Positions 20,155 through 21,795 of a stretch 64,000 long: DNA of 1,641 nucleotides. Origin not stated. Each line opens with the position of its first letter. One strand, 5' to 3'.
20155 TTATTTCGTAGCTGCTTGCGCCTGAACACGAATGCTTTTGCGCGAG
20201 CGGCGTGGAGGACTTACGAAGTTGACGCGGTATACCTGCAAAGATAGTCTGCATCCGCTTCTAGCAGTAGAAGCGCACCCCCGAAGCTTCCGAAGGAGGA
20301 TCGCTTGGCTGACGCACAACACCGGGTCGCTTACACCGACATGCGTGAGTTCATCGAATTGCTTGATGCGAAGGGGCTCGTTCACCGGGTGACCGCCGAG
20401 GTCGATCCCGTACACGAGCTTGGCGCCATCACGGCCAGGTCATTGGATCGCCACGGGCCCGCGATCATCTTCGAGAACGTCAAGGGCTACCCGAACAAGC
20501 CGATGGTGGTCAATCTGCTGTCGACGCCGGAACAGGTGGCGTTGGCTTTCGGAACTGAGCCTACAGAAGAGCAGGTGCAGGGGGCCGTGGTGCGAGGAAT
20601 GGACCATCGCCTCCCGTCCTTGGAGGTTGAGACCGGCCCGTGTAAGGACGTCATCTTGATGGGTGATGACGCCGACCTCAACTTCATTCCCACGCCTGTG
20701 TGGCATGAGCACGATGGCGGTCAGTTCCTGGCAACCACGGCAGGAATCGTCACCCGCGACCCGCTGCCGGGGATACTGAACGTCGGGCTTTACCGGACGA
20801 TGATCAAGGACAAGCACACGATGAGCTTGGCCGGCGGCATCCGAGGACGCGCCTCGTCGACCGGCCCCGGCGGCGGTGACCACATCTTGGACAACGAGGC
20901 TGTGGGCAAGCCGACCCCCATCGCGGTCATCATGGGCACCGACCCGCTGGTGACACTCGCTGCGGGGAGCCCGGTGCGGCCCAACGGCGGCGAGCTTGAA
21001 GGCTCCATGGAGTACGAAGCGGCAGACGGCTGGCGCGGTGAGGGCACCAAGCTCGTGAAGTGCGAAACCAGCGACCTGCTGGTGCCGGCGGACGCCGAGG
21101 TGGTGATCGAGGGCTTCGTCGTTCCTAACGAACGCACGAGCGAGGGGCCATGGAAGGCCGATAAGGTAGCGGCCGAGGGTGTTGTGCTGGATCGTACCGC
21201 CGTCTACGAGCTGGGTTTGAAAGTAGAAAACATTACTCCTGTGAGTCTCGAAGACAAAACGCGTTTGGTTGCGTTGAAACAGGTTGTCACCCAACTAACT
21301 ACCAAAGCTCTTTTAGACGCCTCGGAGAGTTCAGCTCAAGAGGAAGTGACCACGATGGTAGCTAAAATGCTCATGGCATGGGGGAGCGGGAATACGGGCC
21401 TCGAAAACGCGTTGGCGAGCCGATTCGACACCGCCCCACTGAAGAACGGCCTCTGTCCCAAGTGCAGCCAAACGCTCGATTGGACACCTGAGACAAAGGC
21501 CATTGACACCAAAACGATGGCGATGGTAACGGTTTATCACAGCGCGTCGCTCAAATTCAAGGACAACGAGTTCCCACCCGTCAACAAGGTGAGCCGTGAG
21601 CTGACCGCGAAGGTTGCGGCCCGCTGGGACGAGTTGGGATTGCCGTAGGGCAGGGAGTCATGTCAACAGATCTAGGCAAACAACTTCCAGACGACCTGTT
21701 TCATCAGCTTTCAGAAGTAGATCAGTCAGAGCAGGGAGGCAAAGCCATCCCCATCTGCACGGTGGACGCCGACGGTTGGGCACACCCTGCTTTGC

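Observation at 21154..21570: UbiD paralog whose catalytic loop and C-terminal domain are replaced in frame by unrelated sequence with a low-GC3 core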

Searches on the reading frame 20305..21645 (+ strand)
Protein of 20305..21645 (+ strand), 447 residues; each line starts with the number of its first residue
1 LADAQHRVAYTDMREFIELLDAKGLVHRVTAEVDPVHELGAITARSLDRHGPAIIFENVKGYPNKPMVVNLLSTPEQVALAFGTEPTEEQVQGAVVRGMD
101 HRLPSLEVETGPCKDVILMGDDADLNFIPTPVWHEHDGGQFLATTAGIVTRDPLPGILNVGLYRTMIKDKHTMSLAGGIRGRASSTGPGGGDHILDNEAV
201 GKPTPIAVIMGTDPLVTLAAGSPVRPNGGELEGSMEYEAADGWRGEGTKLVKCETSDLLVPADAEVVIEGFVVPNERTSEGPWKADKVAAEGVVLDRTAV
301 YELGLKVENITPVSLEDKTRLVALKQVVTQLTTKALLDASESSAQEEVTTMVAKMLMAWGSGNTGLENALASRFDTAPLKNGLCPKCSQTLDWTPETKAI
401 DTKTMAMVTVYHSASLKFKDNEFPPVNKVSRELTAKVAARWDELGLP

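Call 5: search_protein_families(library=pfam, proteins=[window:20305-21645:+], max_evalue=0.1)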
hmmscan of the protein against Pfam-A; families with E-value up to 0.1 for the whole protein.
window:20305-21645:+ (447 aa): 2 families
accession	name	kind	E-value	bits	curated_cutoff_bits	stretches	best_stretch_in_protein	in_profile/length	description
PF01977.22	UbiD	-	2.7e-37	128.4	23.3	1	109-283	6-168/206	3-octaprenyl-4-hydroxybenzoate carboxy-lyase Rift-related domain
PF20695.2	UbiD_N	-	9.3e-21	74.1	24.3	1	17-88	1-69/78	3-octaprenyl-4-hydroxybenzoate carboxy-lyase N-terminal domain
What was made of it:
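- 20305..21150 (+): Retained 5' part of the UbiD gene (codons 1-282): UbiD_N plus the first ~80% of the prFMN-binding (Rift-related) domain, ending ............ Pfam UbiD_N 17-88 and UbiD 109-283, profile positions 6-168 of 206 (call 5).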

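Call 9: find_encoding_contigs(protein=window:20305-21645:+, flank=10000)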
Protein window:20305-21645:+ (447 aa): 2 contigs read that carry it; 1 place shown.
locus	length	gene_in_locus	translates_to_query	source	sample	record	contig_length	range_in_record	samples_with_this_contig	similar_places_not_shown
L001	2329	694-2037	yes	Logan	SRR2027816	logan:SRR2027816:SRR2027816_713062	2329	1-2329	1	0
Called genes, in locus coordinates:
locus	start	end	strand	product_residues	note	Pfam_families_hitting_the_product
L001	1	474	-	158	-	?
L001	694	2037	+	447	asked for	PF20695:UbiD_N, PF01977:UbiD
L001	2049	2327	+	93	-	?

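Call 13: find_homologous_proteins(query=window:20305-21645:+, max_evalue=1e-20)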
Query window:20305-21645:+ (447 aa): 705 proteins with E <= 1e-20 among 8000 candidates; the best 120 are listed.
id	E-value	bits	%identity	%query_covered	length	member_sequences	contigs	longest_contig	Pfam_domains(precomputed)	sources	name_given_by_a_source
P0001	1.8e-297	1004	100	100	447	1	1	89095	PF01977.23,PF20695.3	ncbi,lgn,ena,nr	ncbi:MAG: UbiD family decarboxylase [Chloroflexi bacterium]|nr:UbiD family decarboxylase [Chloroflex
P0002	9.5e-197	672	99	63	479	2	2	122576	PF20696.3,PF01977.23,PF20695.3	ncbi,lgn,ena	-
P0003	6.9e-172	590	85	63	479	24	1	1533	PF20696.3,PF01977.23,PF20695.3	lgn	-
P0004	5.1e-159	548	80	63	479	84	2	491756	PF20696.3,PF01977.23,PF20695.3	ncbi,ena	-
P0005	2.5e-157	542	54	100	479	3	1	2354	PF20696.3,PF01977.23,PF20695.3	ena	-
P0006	8.4e-157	541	80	62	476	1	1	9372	PF20696.3,PF01977.23,PF20695.3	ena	-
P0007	1.4e-153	530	53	100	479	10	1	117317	PF20696.3,PF01977.23,PF20695.3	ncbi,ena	-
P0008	9.3e-150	517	52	100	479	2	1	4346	PF20696.3,PF01977.23,PF20695.3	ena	-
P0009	3.7e-147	509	80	63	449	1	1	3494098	PF01977.23,PF20695.3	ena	-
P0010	4.2e-130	453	67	62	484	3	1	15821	PF20696.3,PF01977.23,PF20695.3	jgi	jgi:UbiD family decarboxylase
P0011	7.0e-130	452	66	63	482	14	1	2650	PF20696.3,PF01977.23,PF20695.3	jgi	jgi:4-hydroxy-3-polyprenylbenzoate decarboxylase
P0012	2.5e-129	450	64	63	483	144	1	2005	PF20696.3,PF01977.23,PF20695.3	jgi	jgi:phenyl-phosphate phosphatase/carboxylase subunit beta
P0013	8.9e-129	448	66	62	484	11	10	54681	PF20696.3,PF01977.23,PF20695.3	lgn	-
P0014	9.5e-129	448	67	62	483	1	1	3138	PF20696.3,PF01977.23,PF20695.3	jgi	-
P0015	2.7e-128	447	66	62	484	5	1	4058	PF20696.3,PF01977.23,PF20695.3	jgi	jgi:UbiD family decarboxylase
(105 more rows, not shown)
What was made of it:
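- Some homologues carry the source name 'phenylphosphate carboxylase subunit beta' (call 13). That collection holds this population's own assemblies: the window's protein carries NCBI, ENA and Logan as its sources (calls 9, 13).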

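Call 15: find_encoding_contigs(protein=P0002, flank=10000)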
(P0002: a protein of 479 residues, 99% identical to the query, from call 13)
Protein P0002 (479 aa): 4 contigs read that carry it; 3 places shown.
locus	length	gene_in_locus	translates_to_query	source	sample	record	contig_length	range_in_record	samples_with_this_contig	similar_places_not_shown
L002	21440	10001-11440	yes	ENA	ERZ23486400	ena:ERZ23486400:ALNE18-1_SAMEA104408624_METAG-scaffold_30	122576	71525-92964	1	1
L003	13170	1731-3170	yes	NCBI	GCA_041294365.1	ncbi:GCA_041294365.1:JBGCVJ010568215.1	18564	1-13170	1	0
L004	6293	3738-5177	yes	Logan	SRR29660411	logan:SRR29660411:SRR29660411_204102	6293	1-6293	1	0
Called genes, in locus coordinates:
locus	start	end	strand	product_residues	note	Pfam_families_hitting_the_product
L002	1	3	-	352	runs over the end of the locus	PF01917:Flagellin_arch-type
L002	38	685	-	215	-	PF01917:Flagellin_arch-type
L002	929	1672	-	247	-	PF12804:NTP_transf_3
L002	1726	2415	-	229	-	PF00196:GerE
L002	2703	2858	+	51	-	-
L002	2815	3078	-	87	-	PF00076:RRM_1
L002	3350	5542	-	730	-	PF04932:Wzy_C, PF07719:TPR_2 (faint), PF13428:TPR_14 (faint), PF13424:TPR_12 (weak)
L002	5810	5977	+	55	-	-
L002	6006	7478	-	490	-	PF20695:UbiD_N, PF01977:UbiD, PF20696:UbiD_C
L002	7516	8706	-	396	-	-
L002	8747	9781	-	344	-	PF14870:PSII_BNR (faint), PF25852:DUF6242_C (faint), PF13088:BNR_2 (faint), PF15902:Sortilin-Vps10 (weak), PF02012:BNR (faint), PF15902:Sortilin-Vps10 (weak)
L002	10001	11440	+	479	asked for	PF20695:UbiD_N, PF01977:UbiD, PF20696:UbiD_C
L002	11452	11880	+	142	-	PF01243:PNPOx_N, PF04289:DUF447_N (weak)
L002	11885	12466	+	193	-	PF02441:Flavoprotein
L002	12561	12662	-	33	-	-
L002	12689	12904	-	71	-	PF10041:DUF2277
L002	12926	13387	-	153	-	PF14588:YjgF_endoribonc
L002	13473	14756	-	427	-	PF07690:MFS_1, PF12832:MFS_1_like (weak), PF05977:MFS_3, PF03209:PUCC, PF00083:Sugar_tr, PF07690:MFS_1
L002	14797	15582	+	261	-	PF03099:BPL_LplA_LipB, PF02237:BPL_C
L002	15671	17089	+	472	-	PF13393:tRNA-synt_His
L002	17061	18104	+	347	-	PF01634:HisG, PF08029:HisG_C (weak)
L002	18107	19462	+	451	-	PF00815:Histidinol_dh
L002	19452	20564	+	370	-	PF00155:Aminotran_1_2, PF00266:Aminotran_5 (weak)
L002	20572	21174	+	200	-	PF00475:IGPD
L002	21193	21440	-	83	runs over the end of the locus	PF02700:PurS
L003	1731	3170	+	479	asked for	PF20695:UbiD_N, PF01977:UbiD, PF20696:UbiD_C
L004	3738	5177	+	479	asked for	PF20695:UbiD_N, PF01977:UbiD, PF20696:UbiD_C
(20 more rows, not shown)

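Call 33: list_cluster_members(proteins=[P0001, P0002])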
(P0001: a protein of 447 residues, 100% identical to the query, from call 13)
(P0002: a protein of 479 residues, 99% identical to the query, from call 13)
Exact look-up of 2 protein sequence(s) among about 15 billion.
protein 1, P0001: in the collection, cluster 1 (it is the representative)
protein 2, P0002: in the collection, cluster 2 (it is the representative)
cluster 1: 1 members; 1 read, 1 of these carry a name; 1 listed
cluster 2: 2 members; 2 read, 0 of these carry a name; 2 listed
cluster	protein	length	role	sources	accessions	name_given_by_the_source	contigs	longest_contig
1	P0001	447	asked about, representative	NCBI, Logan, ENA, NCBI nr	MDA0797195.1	MAG: UbiD family decarboxylase [Chloroflexi bacterium] | UbiD family decarboxylase [Chloroflexota bacterium]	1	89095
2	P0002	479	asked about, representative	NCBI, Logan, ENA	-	-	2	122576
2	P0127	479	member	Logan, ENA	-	-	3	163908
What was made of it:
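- Closest known: Pseudogenes that keep an open reading frame. Different: Here the frame is intact, and the public record names the protein 'UbiD family decarboxylase' (calls 13, 33).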

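Call 36: search_solved_structures(query=P0002, show_alignments=2)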
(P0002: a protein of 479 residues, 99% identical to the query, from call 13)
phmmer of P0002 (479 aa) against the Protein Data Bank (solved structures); distinct sequences matched with E-value up to 0.001: 40.
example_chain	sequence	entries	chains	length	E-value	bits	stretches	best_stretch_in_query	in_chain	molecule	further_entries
5m1c_A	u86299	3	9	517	1.5e-55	191.9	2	103-477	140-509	3-octaprenyl-4-hydroxybenzoate carboxy-lyase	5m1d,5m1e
2idb_A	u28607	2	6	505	1.9e-55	191.6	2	103-477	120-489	3-octaprenyl-4-hydroxybenzoate carboxy-lyase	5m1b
7pda_A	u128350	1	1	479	6.4e-51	176.6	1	9-421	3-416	UbiD family decarboxylase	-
6h6x_B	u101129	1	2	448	6.7e-43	150.2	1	12-425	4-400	3-polyprenyl-4-hydroxybenzoate decarboxylase and related decarboxylases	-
6h6v_A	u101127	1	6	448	1.1e-41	146.2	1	12-445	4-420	3-polyprenyl-4-hydroxybenzoate decarboxylase and related decarboxylases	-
7ae4_A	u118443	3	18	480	1.1e-38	136.2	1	9-424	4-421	Phenolic acid decarboxylase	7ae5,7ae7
6da6_A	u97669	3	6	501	2.1e-32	115.6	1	10-312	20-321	UbiD-like decarboxylase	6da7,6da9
9gqr_A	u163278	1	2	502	3.4e-32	114.8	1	13-416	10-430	decarboxylase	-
7nf0_A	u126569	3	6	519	2.4e-29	105.5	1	11-417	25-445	Ferulic acid decarboxylase 1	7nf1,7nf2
7ney_A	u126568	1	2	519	1.2e-28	103.2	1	11-417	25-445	Ferulic acid decarboxylase 1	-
8y64_A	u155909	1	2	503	2.7e-27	98.7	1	12-419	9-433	Ferulic acid decarboxylase 1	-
7abo_C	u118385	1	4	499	3e-27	98.5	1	11-290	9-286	UbiD-like decarboxylase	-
4s13_A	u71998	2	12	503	3.2e-27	98.4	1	12-416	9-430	Ferulic acid decarboxylase 1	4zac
4ip2_A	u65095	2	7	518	3.5e-27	98.3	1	11-290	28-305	Aromatic Acid Decarboxylase | PA0254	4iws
7abn_D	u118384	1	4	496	4.1e-27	98.1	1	11-290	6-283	UbiD-like decarboxylase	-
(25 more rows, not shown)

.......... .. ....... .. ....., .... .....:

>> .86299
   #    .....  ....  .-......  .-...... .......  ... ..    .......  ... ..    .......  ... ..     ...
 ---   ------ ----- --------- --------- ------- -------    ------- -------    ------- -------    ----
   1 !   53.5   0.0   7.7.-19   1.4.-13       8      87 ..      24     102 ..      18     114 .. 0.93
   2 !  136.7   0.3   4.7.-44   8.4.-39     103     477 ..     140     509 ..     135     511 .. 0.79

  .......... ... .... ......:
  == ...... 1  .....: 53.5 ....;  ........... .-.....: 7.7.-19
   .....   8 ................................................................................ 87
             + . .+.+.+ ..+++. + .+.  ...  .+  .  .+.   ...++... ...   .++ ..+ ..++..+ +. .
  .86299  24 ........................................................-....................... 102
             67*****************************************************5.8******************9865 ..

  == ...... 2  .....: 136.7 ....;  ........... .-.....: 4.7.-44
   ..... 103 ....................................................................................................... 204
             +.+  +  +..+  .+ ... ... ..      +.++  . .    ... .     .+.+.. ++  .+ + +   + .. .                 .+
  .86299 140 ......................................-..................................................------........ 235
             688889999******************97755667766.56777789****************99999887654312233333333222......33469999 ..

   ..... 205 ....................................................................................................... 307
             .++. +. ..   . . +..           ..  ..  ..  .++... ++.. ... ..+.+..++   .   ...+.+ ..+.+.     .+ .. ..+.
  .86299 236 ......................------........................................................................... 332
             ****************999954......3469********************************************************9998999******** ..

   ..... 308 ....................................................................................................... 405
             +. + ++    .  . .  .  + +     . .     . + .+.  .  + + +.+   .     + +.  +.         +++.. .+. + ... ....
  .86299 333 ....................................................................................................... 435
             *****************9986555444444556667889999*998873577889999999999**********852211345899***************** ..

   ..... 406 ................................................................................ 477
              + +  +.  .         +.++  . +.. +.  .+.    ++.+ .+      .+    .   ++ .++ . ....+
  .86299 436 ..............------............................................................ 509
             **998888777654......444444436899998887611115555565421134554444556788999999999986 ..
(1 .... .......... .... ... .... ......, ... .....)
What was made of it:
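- Closest known: UbiD-family prFMN-dependent. Same: The intact ortholog P0002 matches PDB UbiD 5m1c at E=1.5e-55 (call 36).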

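Call 43: find_encoding_contigs(protein=P0127, flank=3000, max_places=10)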
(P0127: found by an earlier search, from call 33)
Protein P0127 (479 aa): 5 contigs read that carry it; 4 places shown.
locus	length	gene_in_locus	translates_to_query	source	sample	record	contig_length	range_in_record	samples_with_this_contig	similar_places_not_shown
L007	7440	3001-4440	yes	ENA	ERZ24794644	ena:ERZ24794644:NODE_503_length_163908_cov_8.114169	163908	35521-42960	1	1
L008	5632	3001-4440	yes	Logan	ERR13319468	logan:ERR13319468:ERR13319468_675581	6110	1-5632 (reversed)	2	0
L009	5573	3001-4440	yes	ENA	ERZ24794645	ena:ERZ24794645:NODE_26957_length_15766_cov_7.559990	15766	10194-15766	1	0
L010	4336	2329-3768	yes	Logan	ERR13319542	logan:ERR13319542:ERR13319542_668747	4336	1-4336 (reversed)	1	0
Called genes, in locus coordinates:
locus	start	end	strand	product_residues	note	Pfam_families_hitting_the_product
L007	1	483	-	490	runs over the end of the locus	PF20695:UbiD_N, PF01977:UbiD, PF20696:UbiD_C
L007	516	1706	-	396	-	-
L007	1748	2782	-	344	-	PF14870:PSII_BNR (faint), PF25852:DUF6242_C (faint), PF13088:BNR_2 (faint), PF15902:Sortilin-Vps10 (weak), PF02012:BNR (faint), PF15902:Sortilin-Vps10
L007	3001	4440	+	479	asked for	PF20695:UbiD_N, PF01977:UbiD, PF20696:UbiD_C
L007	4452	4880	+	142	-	PF01243:PNPOx_N, PF04289:DUF447_N (weak)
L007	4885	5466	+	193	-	PF02441:Flavoprotein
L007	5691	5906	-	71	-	PF10041:DUF2277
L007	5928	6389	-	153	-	PF14588:YjgF_endoribonc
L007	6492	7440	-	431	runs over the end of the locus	PF01306:LacY_symp (faint), PF07690:MFS_1, PF12832:MFS_1_like (weak), PF05977:MFS_3, PF00083:Sugar_tr, PF03209:PUCC (weak), PF07690:MFS_1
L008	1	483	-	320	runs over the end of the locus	?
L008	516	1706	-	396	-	-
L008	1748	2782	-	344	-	PF14870:PSII_BNR (faint), PF25852:DUF6242_C (faint), PF13088:BNR_2 (faint), PF15902:Sortilin-Vps10 (weak), PF02012:BNR (faint), PF15902:Sortilin-Vps10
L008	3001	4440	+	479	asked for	PF20695:UbiD_N, PF01977:UbiD, PF20696:UbiD_C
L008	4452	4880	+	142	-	PF01243:PNPOx_N, PF04289:DUF447_N (weak)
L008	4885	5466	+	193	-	PF02441:Flavoprotein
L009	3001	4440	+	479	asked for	PF20695:UbiD_N, PF01977:UbiD, PF20696:UbiD_C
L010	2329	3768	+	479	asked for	PF20695:UbiD_N, PF01977:UbiD, PF20696:UbiD_C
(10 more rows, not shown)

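Call 44: predict_structure(alignment_id=A1)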
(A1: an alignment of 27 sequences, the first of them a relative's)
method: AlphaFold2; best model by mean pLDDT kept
length: 447 residues; sequences in the alignment: 27
mean_pLDDT: 65.1   pTM: 0.65
mean pLDDT of the five models: 65.1, 64.6, 63.6, 62.4, 54.1
residues with pLDDT >= 90: 76; 70-90: 187; 50-70: 31; < 50: 153
segments of 3 or more residues with pLDDT < 50: 230-233, 282-427
pLDDT, mean of each block of 10 residues (from residue 1): 67 91 95 90 84 93 90 86 87 81 86 80 86 74 75 85 81 78 73 88 92 83 58 68 87 92 91 78 34 24 25 25 28 30 37 37 31 26 23 24 22 27 48 86 88
secondary structure, 60 per line:
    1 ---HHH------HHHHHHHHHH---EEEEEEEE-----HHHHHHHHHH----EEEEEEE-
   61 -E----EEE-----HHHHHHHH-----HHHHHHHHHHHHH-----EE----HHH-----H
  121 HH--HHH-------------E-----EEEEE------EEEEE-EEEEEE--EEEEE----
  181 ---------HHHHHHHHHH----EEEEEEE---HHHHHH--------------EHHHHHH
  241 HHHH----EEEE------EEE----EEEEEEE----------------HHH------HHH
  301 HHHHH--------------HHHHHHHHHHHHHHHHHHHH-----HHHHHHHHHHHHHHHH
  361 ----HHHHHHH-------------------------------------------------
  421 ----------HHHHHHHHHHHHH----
elements in order: H13-22 E26-33 H39-48 E53-59 E67-69 H75-82 H88-100 E147-151 E158-162 E164-169 E172-176 H190-199 E204-210 H214-219 H235-244 E249-252 E259-261 E266-272 H298-305 H320-339 H345-360 H365-371 H431-443
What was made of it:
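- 20305..21150 (+): AlphaFold pLDDT is about 75-95 for residues 1-281 (call 44).
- The C-terminal helix is retained and modelled with confidence (call 44).
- Tried and rejected: The alignment-based model gives no confident fold for residues 282-427 (call 44).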

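Call 49: search_protein_families(library=ncbifam, proteins=[window:20305-21645:+], max_evalue=0.1)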
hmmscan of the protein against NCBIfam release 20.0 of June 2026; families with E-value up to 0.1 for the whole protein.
window:20305-21645:+ (447 aa): 7 families
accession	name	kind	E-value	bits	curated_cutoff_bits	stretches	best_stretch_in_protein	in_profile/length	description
TIGR00148.1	TIGR00148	subfamily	5.7e-48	163.7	244.85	1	13-283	1-269/438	UbiD family decarboxylase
NF041204.1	VdcC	exception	2.2e-44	151.7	650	1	10-283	1-269/467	non-oxidative hydroxyarylic acid decarboxylases subunit C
TIGR03701.1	mena_SCO4490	equivalog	2.2e-40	138.7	495.9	2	106-283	110-273/433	menaquinone biosynthesis decarboxylase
TIGR02723.1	phenyl_P_alpha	equivalog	1.6e-39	135.9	564.6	1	11-283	8-271/485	phenylphosphate carboxylase subunit alpha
NF008175.0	PRK10922.1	equivalog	5.5e-38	130.7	788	2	103-284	120-289/497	4-hydroxy-3-polyprenylbenzoate decarboxylase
TIGR02724.1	phenyl_P_beta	equivalog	2.5e-29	102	468.95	1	12-283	2-263/472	phenylphosphate carboxylase subunit beta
NF041219.1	BagN_FevL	exception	3.2e-29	101.8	1000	1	6-284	13-291/502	bagremycin/ferroverdin biosynthesis UbiD family decarboxylase BagN/FevL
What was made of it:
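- TIGR00148 scores 163.7 bits against a cut-off of 244.85 (call 49).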

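Call 66: find_encoding_contigs(protein=P0003, flank=200, max_places=2)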
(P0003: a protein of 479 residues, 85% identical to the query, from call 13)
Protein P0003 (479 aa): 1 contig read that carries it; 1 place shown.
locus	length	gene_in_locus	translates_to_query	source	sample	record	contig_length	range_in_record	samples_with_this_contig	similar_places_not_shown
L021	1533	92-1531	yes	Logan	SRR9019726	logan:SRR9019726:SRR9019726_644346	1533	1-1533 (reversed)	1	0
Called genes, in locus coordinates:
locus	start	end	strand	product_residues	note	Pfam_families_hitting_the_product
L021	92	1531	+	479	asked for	PF20695:UbiD_N, PF01977:UbiD, PF20696:UbiD_C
